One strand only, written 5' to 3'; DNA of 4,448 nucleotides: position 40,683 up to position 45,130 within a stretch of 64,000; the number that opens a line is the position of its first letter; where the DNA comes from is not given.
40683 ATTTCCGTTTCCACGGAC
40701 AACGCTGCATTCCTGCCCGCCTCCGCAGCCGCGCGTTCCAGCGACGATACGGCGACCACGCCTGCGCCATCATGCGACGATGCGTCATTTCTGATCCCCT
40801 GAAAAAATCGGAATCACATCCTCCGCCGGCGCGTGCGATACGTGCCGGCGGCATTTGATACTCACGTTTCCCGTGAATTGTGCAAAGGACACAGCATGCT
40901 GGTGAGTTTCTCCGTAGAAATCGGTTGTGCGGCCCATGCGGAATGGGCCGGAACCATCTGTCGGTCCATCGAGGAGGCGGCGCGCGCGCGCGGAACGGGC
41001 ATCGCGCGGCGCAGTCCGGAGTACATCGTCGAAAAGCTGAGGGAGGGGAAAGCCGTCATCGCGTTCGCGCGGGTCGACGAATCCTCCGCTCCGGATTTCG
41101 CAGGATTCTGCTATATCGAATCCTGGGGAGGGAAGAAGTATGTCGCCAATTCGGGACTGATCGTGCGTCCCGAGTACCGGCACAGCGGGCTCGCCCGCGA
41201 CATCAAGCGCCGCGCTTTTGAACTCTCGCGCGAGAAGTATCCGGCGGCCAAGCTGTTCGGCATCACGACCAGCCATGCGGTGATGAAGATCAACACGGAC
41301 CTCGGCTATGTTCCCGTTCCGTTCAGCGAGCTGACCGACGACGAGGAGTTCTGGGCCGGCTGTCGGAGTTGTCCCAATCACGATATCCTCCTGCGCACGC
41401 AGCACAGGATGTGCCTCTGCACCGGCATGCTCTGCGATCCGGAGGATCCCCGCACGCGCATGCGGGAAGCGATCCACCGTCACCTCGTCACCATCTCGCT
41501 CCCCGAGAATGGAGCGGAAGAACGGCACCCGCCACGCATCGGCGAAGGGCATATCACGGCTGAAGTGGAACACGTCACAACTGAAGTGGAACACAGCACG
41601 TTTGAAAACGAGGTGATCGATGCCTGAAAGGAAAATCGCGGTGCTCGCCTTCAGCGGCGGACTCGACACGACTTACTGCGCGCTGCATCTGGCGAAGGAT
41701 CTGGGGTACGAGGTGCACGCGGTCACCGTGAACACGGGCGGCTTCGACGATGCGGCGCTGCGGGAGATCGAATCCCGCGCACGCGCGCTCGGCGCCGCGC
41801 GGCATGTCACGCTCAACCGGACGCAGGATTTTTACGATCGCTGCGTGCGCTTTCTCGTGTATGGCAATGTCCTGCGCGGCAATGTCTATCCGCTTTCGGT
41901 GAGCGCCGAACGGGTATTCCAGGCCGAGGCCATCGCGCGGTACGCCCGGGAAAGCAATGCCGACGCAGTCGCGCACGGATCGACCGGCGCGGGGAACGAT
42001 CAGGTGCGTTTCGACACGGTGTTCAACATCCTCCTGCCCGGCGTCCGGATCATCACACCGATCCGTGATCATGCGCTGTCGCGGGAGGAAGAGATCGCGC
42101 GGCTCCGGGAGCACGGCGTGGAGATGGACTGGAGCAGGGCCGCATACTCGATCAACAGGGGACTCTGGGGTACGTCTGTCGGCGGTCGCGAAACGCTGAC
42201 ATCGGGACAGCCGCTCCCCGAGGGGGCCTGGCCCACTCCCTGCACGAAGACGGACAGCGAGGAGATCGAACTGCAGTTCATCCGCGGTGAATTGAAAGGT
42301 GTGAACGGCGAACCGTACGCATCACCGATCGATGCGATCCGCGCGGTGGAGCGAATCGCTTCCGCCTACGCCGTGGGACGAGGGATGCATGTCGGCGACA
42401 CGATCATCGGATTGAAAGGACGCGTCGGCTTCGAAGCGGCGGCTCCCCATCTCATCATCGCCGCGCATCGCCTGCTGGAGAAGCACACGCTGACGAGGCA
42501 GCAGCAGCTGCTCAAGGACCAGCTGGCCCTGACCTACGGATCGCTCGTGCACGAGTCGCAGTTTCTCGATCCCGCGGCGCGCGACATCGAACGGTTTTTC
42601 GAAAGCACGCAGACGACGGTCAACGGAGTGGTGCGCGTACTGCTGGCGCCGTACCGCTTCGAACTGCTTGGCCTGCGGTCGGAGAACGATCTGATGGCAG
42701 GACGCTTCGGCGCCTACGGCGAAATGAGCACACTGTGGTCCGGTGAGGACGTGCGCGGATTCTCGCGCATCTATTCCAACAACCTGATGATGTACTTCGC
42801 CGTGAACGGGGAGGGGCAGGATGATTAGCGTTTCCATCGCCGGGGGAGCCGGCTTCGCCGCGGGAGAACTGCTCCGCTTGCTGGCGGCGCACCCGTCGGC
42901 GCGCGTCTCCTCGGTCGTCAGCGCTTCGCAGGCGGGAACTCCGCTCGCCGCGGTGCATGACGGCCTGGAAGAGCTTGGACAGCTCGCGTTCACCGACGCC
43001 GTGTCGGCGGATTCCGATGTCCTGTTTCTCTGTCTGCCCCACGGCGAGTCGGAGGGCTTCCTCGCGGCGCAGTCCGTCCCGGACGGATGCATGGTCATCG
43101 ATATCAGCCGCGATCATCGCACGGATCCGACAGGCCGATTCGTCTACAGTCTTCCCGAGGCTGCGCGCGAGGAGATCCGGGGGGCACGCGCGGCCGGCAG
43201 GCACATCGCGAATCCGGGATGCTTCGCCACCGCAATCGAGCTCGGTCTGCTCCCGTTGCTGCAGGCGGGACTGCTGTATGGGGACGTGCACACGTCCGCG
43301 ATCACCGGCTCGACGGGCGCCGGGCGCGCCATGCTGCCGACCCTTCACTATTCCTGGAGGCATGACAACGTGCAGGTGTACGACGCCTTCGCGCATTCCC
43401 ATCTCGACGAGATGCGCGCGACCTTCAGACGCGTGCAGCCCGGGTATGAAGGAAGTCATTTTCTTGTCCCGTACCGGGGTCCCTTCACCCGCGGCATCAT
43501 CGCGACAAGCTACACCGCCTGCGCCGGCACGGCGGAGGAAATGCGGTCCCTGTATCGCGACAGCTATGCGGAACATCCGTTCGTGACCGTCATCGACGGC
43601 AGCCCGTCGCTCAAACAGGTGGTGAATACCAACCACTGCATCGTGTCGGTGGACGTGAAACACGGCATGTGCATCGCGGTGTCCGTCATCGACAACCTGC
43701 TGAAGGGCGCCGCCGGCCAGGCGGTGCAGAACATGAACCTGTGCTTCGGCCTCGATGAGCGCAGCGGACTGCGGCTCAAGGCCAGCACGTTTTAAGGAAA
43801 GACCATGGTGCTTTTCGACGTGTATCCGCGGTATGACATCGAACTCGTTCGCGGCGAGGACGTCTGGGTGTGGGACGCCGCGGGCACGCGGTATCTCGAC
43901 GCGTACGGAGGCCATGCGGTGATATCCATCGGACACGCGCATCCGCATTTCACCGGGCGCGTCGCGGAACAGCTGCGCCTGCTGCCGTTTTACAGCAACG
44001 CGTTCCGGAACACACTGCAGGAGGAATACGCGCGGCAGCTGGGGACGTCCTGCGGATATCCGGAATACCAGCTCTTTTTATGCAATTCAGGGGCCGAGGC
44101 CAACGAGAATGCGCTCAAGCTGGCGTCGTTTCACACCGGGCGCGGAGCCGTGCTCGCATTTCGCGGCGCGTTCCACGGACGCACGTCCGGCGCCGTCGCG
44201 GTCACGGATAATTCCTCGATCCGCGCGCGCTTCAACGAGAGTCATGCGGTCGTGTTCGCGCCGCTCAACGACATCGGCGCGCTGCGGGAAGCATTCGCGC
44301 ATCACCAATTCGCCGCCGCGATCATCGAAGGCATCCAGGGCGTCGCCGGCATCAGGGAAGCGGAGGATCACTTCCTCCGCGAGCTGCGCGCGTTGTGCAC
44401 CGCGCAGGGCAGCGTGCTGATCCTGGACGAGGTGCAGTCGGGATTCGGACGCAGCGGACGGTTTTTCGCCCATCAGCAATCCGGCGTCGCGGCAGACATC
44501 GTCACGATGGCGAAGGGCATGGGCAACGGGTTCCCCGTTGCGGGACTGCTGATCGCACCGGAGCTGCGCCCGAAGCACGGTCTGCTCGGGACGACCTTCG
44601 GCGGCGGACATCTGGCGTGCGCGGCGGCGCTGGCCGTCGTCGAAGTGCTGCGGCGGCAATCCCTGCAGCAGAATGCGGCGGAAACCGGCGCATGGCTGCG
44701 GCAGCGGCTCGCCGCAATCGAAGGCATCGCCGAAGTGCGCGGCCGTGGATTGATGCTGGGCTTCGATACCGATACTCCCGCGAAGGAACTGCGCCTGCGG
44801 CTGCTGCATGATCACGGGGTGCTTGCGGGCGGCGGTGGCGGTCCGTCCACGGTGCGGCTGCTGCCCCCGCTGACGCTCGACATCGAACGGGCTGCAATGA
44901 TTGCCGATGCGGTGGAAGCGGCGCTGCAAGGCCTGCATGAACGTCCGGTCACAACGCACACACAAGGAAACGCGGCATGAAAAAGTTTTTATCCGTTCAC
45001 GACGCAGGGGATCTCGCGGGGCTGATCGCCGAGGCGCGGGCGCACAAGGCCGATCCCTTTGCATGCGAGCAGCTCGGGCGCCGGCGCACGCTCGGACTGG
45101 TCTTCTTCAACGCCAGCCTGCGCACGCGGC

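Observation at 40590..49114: Complete arg operon of the N-acyl-ornithine type (SLRTR-motif ArgF', GNAT first gene, M20 deacylase) behind a GC trough with paired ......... palindromes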

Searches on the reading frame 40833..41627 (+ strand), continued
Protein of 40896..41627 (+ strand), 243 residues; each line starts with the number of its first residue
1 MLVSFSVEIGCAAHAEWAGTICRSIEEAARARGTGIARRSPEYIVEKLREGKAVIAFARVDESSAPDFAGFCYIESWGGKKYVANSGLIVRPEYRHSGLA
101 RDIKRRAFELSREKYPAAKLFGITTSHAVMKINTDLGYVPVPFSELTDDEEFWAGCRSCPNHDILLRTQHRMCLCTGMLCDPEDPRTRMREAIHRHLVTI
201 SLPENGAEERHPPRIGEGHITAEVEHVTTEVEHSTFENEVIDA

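Call 91: fold_search(model_id=the predicted structure, library=pdb)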
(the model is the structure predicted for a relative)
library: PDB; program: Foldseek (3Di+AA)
matches with E <= 10: 1174; with E <= 0.001: 433
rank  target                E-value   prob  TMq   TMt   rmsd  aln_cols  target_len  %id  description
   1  2r8v                  3.7e-08  1.00  0.49  0.30   4.5       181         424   14  Native structure of N-acetylglutamate synthase from Neisseria gonorrhoeae (released 2008-01-15)
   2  9cr5_A                1.6e-07  1.00  0.50  0.68   4.9       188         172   15  Crystal structure of GNAT superfamily acetyltransferase PA2271 from Pseudomonas aeruginosa (released 2025-05-28)
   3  5yo2_A                4.5e-07  1.00  0.52  0.72   4.3       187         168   11  The crystal structure of Rv2747 from Mycobacterium tuberculosis in complex with Acetyl CoA and L-Arginine (released 2018-11-07)
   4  5yo2_B                6.4e-07  1.00  0.51  0.72   4.7       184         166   13  The crystal structure of Rv2747 from Mycobacterium tuberculosis in complex with Acetyl CoA and L-Arginine (released 2018-11-07)
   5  9cr5_B                1.1e-06  1.00  0.51  0.69   4.9       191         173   15  Crystal structure of GNAT superfamily acetyltransferase PA2271 from Pseudomonas aeruginosa (released 2025-05-28)
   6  3pgp                  1.1e-06  1.00  0.43  0.61   5.9       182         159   19  Crystal structure of PA4794 - GNAT superfamily protein in complex with AcCoA (released 2010-12-01)
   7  4m3s                  1.3e-06  1.00  0.44  0.62   5.7       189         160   18  Crystal structure of a GNAT superfamily acetyltransferase PA4794 in complex with HEPES (released 2013-08-21)
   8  2jlm_B                1.7e-06  1.00  0.47  0.62   5.8       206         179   16  Structure of a Putative Acetyltransferase (ACIAD1637) from Acinetobacter baylyi ADP1 (released 2009-01-20)
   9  4oae                  1.8e-06  1.00  0.44  0.62   5.9       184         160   19  Crystal structure of a GNAT superfamily acetyltransferase PA4794 C29A/C117A/Y128A mutant in complex with chloramphenicol (released 2014-01-29)
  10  2jlm_A                1.9e-06  1.00  0.45  0.60   5.8       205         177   16  Structure of a Putative Acetyltransferase (ACIAD1637) from Acinetobacter baylyi ADP1 (released 2009-01-20)
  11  2ge3_B                2.0e-06  1.00  0.48  0.68   5.4       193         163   13  Crystal structure of Probable acetyltransferase from Agrobacterium tumefaciens (released 2006-04-18)
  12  4kub                  2.1e-06  1.00  0.45  0.63   5.8       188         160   18  Crystal structure of a GNAT superfamily acetyltransferase PA4794 in complex with CoA (released 2013-06-05)
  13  8zt3_E                2.1e-06  1.00  0.44  0.60   6.2       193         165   18  N-acetyltransferase SbzI in the biosynthesis of altemicidin (released 2025-02-05)
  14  4kua                  2.5e-06  1.00  0.45  0.63   5.4       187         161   17  Crystal structure of a GNAT superfamily acetyltransferase PA4794 (released 2013-06-05)
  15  2jlm_E                2.9e-06  1.00  0.48  0.63   5.6       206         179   15  Structure of a Putative Acetyltransferase (ACIAD1637) from Acinetobacter baylyi ADP1 (released 2009-01-20)
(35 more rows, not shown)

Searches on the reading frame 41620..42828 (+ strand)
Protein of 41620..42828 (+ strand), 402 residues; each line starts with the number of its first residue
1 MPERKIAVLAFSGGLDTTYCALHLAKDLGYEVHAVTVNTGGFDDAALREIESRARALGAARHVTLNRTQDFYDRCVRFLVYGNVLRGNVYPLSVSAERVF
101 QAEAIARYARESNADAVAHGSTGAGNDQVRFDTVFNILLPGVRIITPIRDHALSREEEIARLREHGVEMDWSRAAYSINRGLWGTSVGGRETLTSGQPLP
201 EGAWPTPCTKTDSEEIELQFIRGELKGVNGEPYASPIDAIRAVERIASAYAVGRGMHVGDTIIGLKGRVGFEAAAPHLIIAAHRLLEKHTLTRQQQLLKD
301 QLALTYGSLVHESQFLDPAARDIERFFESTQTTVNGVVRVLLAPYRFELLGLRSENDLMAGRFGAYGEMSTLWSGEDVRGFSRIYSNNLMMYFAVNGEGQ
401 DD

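Call 7: search_protein_families(library=ncbifam, proteins=[window:41620-42828:+])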
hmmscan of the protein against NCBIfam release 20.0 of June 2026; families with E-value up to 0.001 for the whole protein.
window:41620-42828:+ (402 aa): 8 families
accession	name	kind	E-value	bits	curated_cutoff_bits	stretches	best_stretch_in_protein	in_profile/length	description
NF003385.0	PRK04527.1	equivalog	1.5e-78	264.2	603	1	5-397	4-397/401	argininosuccinate synthase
NF001770.0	PRK00509.1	equivalog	7.8e-73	245.8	334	1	5-392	5-394/401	argininosuccinate synthase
NF010392.0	PRK13820.1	equivalog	1.1e-67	228.8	512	1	5-392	3-388/395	argininosuccinate synthase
TIGR00032.1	argG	equivalog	6.5e-66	223.2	268.2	1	7-384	2-381/394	argininosuccinate synthase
NF038212.1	argG_rel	exception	1.9e-24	86.3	425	1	7-356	17-365/381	argininosuccinate synthase-related protein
NF003779.0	PRK05370.1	equivalog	2.2e-17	63.1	657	1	6-321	13-342/448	argininosuccinate synthase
TIGR00364.1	TIGR00364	equivalog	4.7e-05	23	150.3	1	7-62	1-55/201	7-cyano-7-deazaguanine synthase QueC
TIGR00268.2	TIGR00268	equivalog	0.00014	21.3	150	1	7-63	16-73/259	ATP-dependent sacrificial sulfur transferase LarE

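Call 8: search_protein_families(library=pfam, proteins=[window:41620-42828:+])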
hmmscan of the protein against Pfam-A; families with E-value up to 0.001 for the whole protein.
window:41620-42828:+ (402 aa): 3 families
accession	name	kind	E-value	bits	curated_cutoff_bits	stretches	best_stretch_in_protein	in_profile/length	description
PF00764.25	Arginosuc_synth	-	3.9e-36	125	27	1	7-168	2-162/162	Arginosuccinate synthase N-terminal HUP domain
PF20979.2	Arginosuc_syn_C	-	3.1e-26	92.8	27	1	176-390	1-217/219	Arginosuccinate synthase C-terminal domain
PF06508.19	QueC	-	0.00017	21.6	22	1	7-64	2-57/210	Queuosine biosynthesis protein QueC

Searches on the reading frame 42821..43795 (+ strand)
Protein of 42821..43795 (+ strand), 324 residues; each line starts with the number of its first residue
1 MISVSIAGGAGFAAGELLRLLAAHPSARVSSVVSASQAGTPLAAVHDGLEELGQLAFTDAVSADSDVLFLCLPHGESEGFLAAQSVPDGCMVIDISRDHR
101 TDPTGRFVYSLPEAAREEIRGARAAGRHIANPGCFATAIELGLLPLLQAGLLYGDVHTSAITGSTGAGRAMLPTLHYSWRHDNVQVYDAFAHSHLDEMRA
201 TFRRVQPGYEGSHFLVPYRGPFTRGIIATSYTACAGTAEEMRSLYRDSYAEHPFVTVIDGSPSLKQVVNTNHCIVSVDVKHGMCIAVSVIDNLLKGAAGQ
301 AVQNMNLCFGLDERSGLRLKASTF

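Call 7: search_protein_families(library=ncbifam, proteins=[window:42821-43795:+])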
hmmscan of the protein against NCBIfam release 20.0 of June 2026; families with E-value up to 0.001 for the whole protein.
window:42821-43795:+ (324 aa): 6 families
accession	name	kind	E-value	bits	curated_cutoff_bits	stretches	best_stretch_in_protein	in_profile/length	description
TIGR01850.1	argC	equivalog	6.5e-79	265.6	233.6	1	3-319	2-340/345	N-acetyl-gamma-glutamyl-phosphate reductase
TIGR01851.1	argC_other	equivalog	9e-25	87.6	229.85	1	65-311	50-310/310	N-acetyl-gamma-glutamyl-phosphate reductase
TIGR00978.1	asd_EA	equivalog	1.9e-09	37.1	301.2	1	3-176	2-188/342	aspartate-semialdehyde dehydrogenase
NF011456.0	PRK14874.1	equivalog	5.3e-09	35.5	223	1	2-180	5-176/346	aspartate-semialdehyde dehydrogenase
NF006416.0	PRK08664.1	subfamily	2e-08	33.8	232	1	2-175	4-189/350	aspartate-semialdehyde dehydrogenase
TIGR01296.1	asd_B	equivalog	3.2e-05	23.2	324.2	0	4-173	2-165/339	aspartate-semialdehyde dehydrogenase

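Call 8: search_protein_families(library=pfam, proteins=[window:42821-43795:+])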
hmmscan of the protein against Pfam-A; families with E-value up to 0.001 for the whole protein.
window:42821-43795:+ (324 aa): 3 families
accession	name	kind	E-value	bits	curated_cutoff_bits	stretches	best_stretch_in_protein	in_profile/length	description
PF22698.1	Semialdhyde_dhC_1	-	5.8e-41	140.5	27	1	134-292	1-165/165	Semialdehyde dehydrogenase, dimerisation domain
PF01118.30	Semialdhyde_dh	-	1.4e-19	71.1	26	1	4-121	2-120/121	Semialdehyde dehydrogenase, NAD binding domain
PF02774.23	Semialdhyde_dhC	-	8.6e-08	33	26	1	143-295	1-184/184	Semialdehyde dehydrogenase, dimerisation domain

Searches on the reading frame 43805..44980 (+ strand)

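Call 7: search_protein_families(library=ncbifam, proteins=[window:43805-44980:+])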
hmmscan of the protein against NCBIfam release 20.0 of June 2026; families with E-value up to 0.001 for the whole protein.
window:43805-44980:+ (391 aa): 69 families (the best 25 are shown)
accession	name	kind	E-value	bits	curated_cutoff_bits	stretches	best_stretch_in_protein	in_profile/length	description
TIGR00707.1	argD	subfamily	6.2e-100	334.7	410.05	1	3-374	2-380/381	acetylornithine/succinylornithine family transaminase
NF002874.0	PRK03244.1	equivalog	2.3e-98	329.6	457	1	2-377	17-395/399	acetylornithine transaminase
NF002325.0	PRK01278.1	subfamily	6.1e-92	308.3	372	1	3-377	6-389/395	acetylornithine transaminase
NF002797.0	PRK02936.1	equivalog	8e-91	304.6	496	1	3-369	4-372/385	acetylornithine transaminase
NF042418.1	LysJ_Th_th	equivalog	2.7e-78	263.6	700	1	6-373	14-384/386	[LysW]-aminoadipate semialdehyde transaminase LysJ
NF004426.0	PRK05769.1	equivalog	5.2e-75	252.9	552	2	165-375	218-438/441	acetyl ornithine aminotransferase family protein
NF045491.1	LysJ_Sulfobales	equivalog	2.1e-73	247.5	700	1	1-374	1-377/386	[LysW]-aminoadipate semialdehyde/glutamate semialdehyde transaminase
NF003273.0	PRK04260.1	equivalog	2.7e-73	246.7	616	1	3-361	4-362/376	acetylornithine transaminase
NF005993.0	PRK08117.1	subfamily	5.6e-73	246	574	2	161-376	200-429/433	aspartate aminotransferase family protein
NF003468.0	PRK05093.1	subfamily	3.7e-70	236.6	522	1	2-364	15-389/405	acetylornithine/succinyldiaminopimelate transaminase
NF003087.0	PRK04013.1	equivalog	4.6e-69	233.3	528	1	9-378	5-362/364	acetylornithine/acetyl-lysine aminotransferase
TIGR03246.1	arg_catab_astC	subfamily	1.7e-67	228.1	609.95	1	6-364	13-383/397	acetylornithine/succinylornithine family transaminase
NF009047.0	PRK12381.1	subfamily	3.9e-63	213.7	630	1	6-376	17-399/406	bifunctional succinylornithine transaminase/acetylornithine transaminase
NF003397.0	PRK04612.1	equivalog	9.3e-62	209.1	735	1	5-363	17-390/408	acetylornithine transaminase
NF008570.0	PRK11522.1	equivalog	1.4e-60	205.2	612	1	22-378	81-458/464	putrescine aminotransferase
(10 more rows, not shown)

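Call 8: search_protein_families(library=pfam, proteins=[window:43805-44980:+])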
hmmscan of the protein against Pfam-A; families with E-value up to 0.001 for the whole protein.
window:43805-44980:+ (391 aa): 1 family
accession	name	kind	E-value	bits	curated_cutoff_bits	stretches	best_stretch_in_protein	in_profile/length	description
PF00202.27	Aminotran_3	-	8.8e-92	308.3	30.5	1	12-374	11-403/403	Aminotransferase class-III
